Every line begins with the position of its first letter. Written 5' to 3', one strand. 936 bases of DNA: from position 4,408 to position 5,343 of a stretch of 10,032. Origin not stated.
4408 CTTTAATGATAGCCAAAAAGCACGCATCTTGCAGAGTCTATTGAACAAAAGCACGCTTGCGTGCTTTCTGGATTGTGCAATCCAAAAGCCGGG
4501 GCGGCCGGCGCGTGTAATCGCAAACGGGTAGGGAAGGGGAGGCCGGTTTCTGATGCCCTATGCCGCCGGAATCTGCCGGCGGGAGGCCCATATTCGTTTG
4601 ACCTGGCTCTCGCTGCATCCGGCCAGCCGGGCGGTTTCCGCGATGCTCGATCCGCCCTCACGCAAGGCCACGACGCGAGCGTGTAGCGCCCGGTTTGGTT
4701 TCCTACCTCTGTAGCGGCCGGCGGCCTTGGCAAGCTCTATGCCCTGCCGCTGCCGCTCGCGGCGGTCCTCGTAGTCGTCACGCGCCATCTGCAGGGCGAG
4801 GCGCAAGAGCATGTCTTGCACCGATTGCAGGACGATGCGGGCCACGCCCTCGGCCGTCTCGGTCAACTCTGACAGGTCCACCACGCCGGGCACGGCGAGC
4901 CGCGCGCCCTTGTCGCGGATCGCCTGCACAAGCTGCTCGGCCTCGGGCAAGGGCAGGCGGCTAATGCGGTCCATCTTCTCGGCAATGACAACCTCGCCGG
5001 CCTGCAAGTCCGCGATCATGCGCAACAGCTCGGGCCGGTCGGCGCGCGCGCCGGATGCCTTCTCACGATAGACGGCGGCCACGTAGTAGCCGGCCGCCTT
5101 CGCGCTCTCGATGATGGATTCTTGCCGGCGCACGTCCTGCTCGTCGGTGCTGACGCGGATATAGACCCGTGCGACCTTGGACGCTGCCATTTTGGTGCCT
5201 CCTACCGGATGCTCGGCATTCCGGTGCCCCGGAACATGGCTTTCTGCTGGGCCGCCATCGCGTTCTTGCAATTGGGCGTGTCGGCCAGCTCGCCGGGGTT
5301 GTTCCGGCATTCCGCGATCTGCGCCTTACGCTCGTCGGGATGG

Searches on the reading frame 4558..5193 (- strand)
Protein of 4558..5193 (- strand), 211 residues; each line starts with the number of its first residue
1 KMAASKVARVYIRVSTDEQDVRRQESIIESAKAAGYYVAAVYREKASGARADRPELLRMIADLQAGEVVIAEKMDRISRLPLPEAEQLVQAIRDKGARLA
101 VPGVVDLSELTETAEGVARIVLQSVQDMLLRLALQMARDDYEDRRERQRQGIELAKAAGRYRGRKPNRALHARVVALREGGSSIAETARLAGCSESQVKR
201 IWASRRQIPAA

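Call 10: search_protein_families(proteins=[window:4558-5193:-], library=ncbifam, max_evalue=0.01)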
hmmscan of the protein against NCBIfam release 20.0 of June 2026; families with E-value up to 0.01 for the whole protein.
window:4558-5193:- (211 aa): 5 families
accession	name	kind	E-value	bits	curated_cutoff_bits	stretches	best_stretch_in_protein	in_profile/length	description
NF033518.0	transpos_IS607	equivalog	3.3e-08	33.3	110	1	7-101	55-151/187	IS607 family transposase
NF049883.1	resolv_YneB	equivalog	8.8e-06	25.3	175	1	10-68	4-67/211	YneB family resolvase-like protein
NF041201.1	recomb_XisF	equivalog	2.4e-05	23.5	375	1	11-101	4-95/465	fdxN element excision recombinase XisF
NF009949.0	PRK13413.1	equivalog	7.9e-05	22.4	272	1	10-80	4-76/203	master DNA invertase Mpi family serine-type recombinase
NF047343.1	SCCmet_CcrB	equivalog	0.00013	20.8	900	1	6-80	7-90/542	cassette chromosome recombinase CcrB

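Call 13: search_solved_structures(query=window:4561-5193:-, max_evalue=0.001, show_alignments=2)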
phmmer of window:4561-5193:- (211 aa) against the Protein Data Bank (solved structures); distinct sequences matched with E-value up to 0.001: 13.
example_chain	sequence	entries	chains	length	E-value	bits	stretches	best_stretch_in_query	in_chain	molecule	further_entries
2r0q_C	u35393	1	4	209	1.4e-10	44.6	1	11-201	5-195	Putative transposon Tn552 DNA-invertase bin3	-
4m6f_A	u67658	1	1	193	1.3e-07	35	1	11-121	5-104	DNA-invertase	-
3uj3_X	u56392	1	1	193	4e-07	33.4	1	11-119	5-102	DNA-invertase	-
2gm4_A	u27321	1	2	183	1.2e-06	31.8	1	11-163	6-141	Transposon gamma-delta resolvase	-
5cy1_A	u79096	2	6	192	4.4e-06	30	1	11-202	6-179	Transposon Tn3 resolvase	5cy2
1ght_A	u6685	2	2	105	8.3e-06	29.1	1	11-92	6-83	TRANSPOSON GAMMA-DELTA RESOLVASE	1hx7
1gdr_A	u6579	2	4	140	9.1e-06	29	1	11-98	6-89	GAMMA DELTA-RESOLVASE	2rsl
1gdt_A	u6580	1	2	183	1.1e-05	28.7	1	11-121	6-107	PROTEIN (GAMMA DELTA RESOLVASE)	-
1zr2_A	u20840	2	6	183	1.6e-05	28.2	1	11-152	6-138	Transposon gamma-delta resolvase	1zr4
2gm5_A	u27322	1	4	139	7.6e-05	26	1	11-96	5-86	Transposon gamma-delta resolvase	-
3bvp_A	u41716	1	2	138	8.4e-05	25.8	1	5-90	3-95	TP901-1 Integrase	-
6dgc_A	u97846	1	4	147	0.00031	24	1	9-91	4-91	ISC1926 TnpA C-terminal catalytic domain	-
5c35_A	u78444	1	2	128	0.00053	23.2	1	11-132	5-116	Recombinase Sin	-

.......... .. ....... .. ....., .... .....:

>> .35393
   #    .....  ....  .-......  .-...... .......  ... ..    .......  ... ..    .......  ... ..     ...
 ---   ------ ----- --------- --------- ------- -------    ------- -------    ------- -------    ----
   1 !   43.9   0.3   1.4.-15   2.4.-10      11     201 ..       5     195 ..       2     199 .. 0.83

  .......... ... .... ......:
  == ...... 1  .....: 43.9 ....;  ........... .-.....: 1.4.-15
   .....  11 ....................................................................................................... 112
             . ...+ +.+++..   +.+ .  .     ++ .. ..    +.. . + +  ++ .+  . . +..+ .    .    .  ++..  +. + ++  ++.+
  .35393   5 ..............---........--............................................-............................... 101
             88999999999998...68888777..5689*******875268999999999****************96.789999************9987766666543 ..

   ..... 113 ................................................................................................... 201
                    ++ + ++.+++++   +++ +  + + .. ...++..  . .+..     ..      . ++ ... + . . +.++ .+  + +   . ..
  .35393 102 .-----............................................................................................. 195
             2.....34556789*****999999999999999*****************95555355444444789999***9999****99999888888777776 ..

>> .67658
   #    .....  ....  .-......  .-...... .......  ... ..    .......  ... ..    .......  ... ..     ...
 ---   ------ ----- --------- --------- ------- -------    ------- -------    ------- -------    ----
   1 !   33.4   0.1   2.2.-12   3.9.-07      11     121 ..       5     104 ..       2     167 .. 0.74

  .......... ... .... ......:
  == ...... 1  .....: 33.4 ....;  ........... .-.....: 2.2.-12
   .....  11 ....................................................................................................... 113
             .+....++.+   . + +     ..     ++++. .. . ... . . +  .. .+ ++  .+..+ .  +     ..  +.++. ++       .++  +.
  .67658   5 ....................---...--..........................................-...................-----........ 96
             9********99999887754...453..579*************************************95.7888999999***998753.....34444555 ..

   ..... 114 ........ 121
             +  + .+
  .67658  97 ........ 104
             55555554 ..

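Call 14: profile_search(protein=window:4558-5193:-)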
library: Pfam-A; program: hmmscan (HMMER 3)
A. the first sequence (211 residues): domains with independent E <= 10: 10; with E <= 0.001: 2
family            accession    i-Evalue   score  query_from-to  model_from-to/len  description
Resolvase         PF00239.26    4.4e-20    72.7      10-161         3-145/145  Resolvase, N terminal domain
HTH_7             PF02796.21    2.9e-08    34.1     163-204         1-44/45  Helix-turn-helix domain of resolvase
HTH_28            PF13518.12     0.0017    18.9     176-203         7-34/52  Helix-turn-helix domain
HTH_Tnp_ISL3      PF13542.12      0.014    15.3     173-201        19-46/51  Helix-turn-helix domain of transposase family ISL3
HTH_23            PF13384.12      0.025    14.9     172-201         8-37/50  Homeodomain-like domain
Sigma70_ECF       PF07638.17      0.025    14.9     146-206       118-176/185  ECF sigma factor
HTH_29            PF13551.12      0.043    14.4     174-201         4-32/64  Winged helix-turn helix
Sigma70_r4_2      PF08281.18       0.17    12.0     174-200        18-45/54  Sigma-70, region 4
DUF5785           PF19098.6        0.37    11.7      66-139        19-88/98  Family of unknown function (DUF5785)
HTH_35            PF13693.12       0.95     9.9     175-204         9-38/75  Winged helix-turn-helix DNA-binding

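Call 15: search_dna_similar(query=window:4561-5190:-, collection=plasmids, mode=protein, max_rows=60, max_evalue=1e-20)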
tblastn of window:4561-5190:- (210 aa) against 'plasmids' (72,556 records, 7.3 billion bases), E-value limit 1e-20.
Records with a match: 3324; places in all: 3581; records where one place covers at least 80% of the query: 3253.
Best place of each record, by identity: >=99% 1; 80-90% 2; 60-80% 2739; <60% 582.
By first word of the organism name: Escherichia 870; Klebsiella 828; Salmonella 475; Acinetobacter 318; Xanthomonas 147; Pseudomonas 111; Enterobacter 105; uncultured 84; Citrobacter 61; Vibrio 60; and 69 more.
By predicted mobility (MOB-suite, as given by PLSDB): conjugative 2365; mobilizable 483; non-mobilizable 476.
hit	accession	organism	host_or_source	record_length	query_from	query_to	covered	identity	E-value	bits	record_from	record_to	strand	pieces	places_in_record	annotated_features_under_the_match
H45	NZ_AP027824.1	Escherichia coli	Homo sapiens,whole organism,feces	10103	1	210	100%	100.0%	7e-108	346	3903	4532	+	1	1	recombinase family protein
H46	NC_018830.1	Bordetella parapertussis Bpp5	-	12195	5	205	96%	88.6%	2e-89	293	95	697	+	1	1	recombinase family protein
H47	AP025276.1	Pseudomonas paralcaligenes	Homo sapiens,human fecal sample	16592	2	204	97%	78.8%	1e-74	251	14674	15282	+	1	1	resolvase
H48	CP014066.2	Achromobacter xylosoxidans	Homo sapiens,sputum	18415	2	204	97%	78.8%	1e-74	251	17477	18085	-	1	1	resolvase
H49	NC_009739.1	Pseudomonas aeruginosa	clinical isolate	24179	2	204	97%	78.8%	1e-74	251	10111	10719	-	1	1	none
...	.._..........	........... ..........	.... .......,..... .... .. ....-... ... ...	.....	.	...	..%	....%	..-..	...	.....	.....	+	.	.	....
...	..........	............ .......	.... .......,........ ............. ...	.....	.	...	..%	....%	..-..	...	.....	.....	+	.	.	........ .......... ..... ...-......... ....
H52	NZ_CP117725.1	Enterobacter asburiae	Homo sapiens,Rectal Swab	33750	2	204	97%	78.8%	1e-74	251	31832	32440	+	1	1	none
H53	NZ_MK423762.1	Achromobacter ruhlandii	patient with cystic fibrosis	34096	2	204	97%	78.8%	1e-74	251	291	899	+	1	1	none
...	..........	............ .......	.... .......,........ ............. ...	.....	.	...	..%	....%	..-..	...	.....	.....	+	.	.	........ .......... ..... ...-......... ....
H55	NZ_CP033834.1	Pseudomonas aeruginosa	Homo sapiens,UCC isolate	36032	2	204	97%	78.8%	1e-74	251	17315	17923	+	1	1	none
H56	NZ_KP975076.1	Pseudomonas aeruginosa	Homo sapiens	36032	2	204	97%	78.8%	1e-74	251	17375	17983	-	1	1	none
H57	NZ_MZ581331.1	Pseudomonas aeruginosa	-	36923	2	204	97%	78.8%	1e-74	251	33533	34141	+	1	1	none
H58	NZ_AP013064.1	Serratia marcescens SM39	-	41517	2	204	97%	78.8%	1e-74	251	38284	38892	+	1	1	none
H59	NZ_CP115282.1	Pseudomonas aeruginosa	Homo sapiens,culture samples from human ...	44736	2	204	97%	78.8%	1e-74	251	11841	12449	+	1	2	none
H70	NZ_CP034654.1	Xanthomonas vasicola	Areca catechu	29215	3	202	95%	79.0%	3e-71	241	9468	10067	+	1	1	recombinase family protein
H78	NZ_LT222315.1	Pseudomonas cerasi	Prunus cerasus (sour cherry),Sour ...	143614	1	202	96%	76.7%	8e-76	254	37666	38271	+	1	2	recombinase family protein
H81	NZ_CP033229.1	Sphingobium yanoikuyae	Mixed culture,wastewater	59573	3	205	97%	76.4%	2e-73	247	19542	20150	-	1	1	recombinase family protein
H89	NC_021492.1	Enterobacter sp. R4-368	-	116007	3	209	99%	74.9%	1e-76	257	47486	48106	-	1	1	recombinase family protein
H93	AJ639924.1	uncultured bacterium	-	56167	3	206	97%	76.0%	1e-76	257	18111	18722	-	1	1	parA: plasmid stablization protein ParA, resolvase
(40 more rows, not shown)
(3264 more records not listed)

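Call 17: get_annotated_region(hit=H47, flank=2500)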
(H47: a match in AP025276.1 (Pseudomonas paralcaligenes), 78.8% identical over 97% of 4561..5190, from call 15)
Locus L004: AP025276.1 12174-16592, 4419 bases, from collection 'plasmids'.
description: Pseudomonas sp. MRCP1333 MRCP1333 plasmid pMRCP1333 DNA, complete sequence
organism: Pseudomonas paralcaligenes (NCBI taxid 2772558)
taxonomy: Bacteria; Pseudomonadota; Gammaproteobacteria; Pseudomonadales; Pseudomonadaceae; Pseudomonas; Pseudomonas paralcaligenes
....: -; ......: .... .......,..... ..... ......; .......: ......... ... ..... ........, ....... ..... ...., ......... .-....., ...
typing (MOB-suite, as given by PLSDB): mobilizable; replicon rep_cluster_995; relaxase MOBP
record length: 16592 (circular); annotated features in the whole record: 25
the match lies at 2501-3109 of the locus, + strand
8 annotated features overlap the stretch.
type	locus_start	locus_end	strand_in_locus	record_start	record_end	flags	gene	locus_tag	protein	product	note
CDS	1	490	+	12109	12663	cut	aac(6)-31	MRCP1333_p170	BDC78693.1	aminoglycoside N-acetyltransferase AAC(6)-31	-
predicted_resistance_gene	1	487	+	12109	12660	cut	aac(6')-31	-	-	aminoglycoside N-acetyltransferase AAC(6')-31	predicted by amrfinderplus; class AMINOGLYCOSIDE; identity 100.0%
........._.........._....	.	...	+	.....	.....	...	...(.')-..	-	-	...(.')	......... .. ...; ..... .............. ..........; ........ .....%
predicted_resistance_gene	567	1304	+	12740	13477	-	blaIMP-1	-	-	subclass B1 metallo-beta-lactamase IMP-1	predicted by amrfinderplus; class BETA-LACTAM; identity 100.0%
CDS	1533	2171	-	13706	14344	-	tniR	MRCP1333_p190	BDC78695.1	TniR protein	-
CDS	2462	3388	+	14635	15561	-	-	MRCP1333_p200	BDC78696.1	resolvase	-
CDS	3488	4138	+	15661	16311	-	-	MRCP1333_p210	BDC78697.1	chromosome partitioning protein ParA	-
CDS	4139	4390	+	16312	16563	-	-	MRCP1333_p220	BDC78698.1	hypothetical protein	-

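Call 18: get_annotated_region(hit=H93, flank=2500)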
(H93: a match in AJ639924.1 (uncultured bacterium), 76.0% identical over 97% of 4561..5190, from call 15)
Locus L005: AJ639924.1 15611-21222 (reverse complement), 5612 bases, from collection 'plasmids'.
description: Uncultured bacterium plasmid pB3 complete genome
organism: uncultured bacterium (NCBI taxid 77133)
taxonomy: Bacteria; ; ; ; ; ; uncultured bacterium
host: -; source: -; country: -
typing (MOB-suite, as given by PLSDB): conjugative; replicon IncP; relaxase MOBP; mating-pair formation MPF_T
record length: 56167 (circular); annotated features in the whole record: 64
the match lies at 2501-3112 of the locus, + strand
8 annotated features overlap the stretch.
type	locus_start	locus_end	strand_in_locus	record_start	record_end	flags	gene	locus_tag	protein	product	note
CDS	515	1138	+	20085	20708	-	tniC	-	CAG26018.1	putative TniC resolvase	-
CDS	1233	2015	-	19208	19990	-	nps-1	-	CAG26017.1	beta-lactamase LCR-1 precursor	-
CDS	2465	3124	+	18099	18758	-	parA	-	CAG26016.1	plasmid stablization protein ParA, resolvase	-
CDS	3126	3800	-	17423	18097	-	upf31.0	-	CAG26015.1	putative site-specific DNA-methyltransferase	-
CDS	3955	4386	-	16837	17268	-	upf30.5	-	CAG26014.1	putative outer membrane protein precursor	-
CDS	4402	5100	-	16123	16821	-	trbP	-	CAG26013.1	TrbP conjugal transfer protein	-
CDS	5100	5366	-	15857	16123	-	trbO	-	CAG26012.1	TrbO conjugal transfer protein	-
CDS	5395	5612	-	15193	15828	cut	trbN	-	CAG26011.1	TrbN, putative muramidase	-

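Call 49: find_encoding_contigs(protein=window:4561-5190:-, flank=3000, max_places=10)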
Protein window:4561-5190:- (210 aa): 24 contigs read that carry it; 9 places shown.
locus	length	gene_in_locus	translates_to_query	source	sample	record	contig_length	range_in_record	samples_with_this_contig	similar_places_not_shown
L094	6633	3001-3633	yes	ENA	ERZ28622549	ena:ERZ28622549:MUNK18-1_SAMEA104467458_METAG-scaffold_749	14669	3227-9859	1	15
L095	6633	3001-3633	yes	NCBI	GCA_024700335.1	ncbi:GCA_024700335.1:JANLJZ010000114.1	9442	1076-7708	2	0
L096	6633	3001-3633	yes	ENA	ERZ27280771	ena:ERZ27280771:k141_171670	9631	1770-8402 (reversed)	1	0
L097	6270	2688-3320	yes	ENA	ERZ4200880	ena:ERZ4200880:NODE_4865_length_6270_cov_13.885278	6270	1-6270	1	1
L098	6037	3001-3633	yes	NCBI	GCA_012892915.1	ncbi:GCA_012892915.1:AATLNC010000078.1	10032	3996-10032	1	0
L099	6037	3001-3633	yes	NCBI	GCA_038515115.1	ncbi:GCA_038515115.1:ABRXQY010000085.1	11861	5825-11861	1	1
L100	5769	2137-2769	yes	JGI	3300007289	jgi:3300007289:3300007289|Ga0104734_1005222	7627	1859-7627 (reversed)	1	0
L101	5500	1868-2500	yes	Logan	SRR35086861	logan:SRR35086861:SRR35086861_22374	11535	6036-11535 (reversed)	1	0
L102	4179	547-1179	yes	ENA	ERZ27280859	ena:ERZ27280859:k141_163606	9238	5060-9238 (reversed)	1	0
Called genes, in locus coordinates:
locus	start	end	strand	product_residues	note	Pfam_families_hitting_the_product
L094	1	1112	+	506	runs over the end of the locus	PF03389:MobA_MobL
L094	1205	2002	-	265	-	PF01051:Rep3_N, PF21205:Rep3_C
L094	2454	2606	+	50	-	-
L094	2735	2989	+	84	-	-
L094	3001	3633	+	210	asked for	PF00239:Resolvase, PF02796:HTH_7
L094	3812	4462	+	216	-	PF01656:CbiA, PF07015:VirC1, PF09140:MipZ (faint), PF10609:ParA (faint), PF13614:AAA_31 (weak)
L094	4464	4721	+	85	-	PF23807:RHH_10 (weak)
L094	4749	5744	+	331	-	PF04796:RepA_C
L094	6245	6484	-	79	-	-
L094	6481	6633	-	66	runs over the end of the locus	PF05016:ParE_toxin (weak)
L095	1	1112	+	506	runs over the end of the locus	PF03389:MobA_MobL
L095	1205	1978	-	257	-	PF01051:Rep3_N, PF21205:Rep3_C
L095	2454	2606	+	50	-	-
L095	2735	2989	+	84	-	-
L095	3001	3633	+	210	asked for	PF00239:Resolvase, PF02796:HTH_7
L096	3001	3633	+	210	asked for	PF00239:Resolvase, PF02796:HTH_7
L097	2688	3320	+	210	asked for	PF00239:Resolvase, PF02796:HTH_7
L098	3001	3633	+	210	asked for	PF00239:Resolvase, PF02796:HTH_7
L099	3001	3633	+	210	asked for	PF00239:Resolvase, PF02796:HTH_7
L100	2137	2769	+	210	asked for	PF00239:Resolvase, PF02796:HTH_7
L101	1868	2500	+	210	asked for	PF00239:Resolvase, PF02796:HTH_7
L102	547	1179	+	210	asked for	PF00239:Resolvase, PF02796:HTH_7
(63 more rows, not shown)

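Call 63: get_annotated_region(hit=H70, flank=1200)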
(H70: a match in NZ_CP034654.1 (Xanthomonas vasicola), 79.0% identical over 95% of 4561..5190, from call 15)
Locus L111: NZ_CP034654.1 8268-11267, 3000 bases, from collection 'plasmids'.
description: Xanthomonas vasicola pv. arecae strain NCPPB 2649 plasmid pXCARECAE29, complete sequence
organism: Xanthomonas vasicola (NCBI taxid 487849)
taxonomy: Bacteria; Pseudomonadota; Gammaproteobacteria; Lysobacterales; Lysobacteraceae; Xanthomonas; Xanthomonas vasicola
host: -; source: Areca catechu; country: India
typing (MOB-suite, as given by PLSDB): mobilizable; replicon IncP; relaxase MOBP
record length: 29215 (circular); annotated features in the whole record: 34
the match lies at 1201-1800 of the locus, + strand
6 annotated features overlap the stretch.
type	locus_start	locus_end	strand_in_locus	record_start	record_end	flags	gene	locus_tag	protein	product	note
CDS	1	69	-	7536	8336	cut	istB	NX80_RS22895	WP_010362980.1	IS21-like element helper ATPase IstB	-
CDS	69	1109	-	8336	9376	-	istA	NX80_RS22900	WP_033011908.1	IS21 family transposase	-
CDS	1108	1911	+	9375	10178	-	-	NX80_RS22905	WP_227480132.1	recombinase family protein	GO:0006310 - DNA recombination [Evidence IEA]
CDS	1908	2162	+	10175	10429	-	-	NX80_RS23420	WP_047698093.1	hypothetical protein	-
CDS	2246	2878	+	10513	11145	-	parA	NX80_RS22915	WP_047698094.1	ParA family partition ATPase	-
CDS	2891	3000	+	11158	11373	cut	-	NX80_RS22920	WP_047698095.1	plasmid partition protein ParG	-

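Call 64: get_annotated_region(hit=H78, flank=1200)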
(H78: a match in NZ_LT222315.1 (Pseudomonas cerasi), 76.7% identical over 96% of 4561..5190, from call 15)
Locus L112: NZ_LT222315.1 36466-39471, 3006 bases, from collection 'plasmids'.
description: Pseudomonas cerasi isolate Sour cherry (Prunus cerasus) symptomatic leaf plasmid p58T3
organism: Pseudomonas cerasi (NCBI taxid 1583341)
taxonomy: Bacteria; Pseudomonadota; Gammaproteobacteria; Pseudomonadales; Pseudomonadaceae; Pseudomonas; Pseudomonas cerasi
host: -; source: Prunus cerasus (sour cherry),Sour cherry (Prunus cerasus) symptomatic leaf; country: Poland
typing (MOB-suite, as given by PLSDB): conjugative; replicon rep_cluster_283,rep_cluster_283; relaxase MOBP,MOBP; mating-pair formation MPF_T
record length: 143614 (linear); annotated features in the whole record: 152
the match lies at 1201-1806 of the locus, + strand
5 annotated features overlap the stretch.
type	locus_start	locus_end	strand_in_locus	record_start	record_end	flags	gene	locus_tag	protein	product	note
CDS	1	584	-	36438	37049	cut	-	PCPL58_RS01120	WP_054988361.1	AAA family ATPase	-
CDS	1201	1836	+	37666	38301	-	-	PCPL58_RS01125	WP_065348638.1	recombinase family protein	GO:0006310 - DNA recombination [Evidence IEA]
CDS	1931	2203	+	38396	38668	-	-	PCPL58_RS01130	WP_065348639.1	arylsulfatase regulator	-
CDS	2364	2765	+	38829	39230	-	-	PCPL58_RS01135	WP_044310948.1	antitoxin Xre-like helix-turn-helix domain-containing protein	-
CDS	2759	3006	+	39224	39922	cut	-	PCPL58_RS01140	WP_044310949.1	RES family NAD+ phosphorylase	-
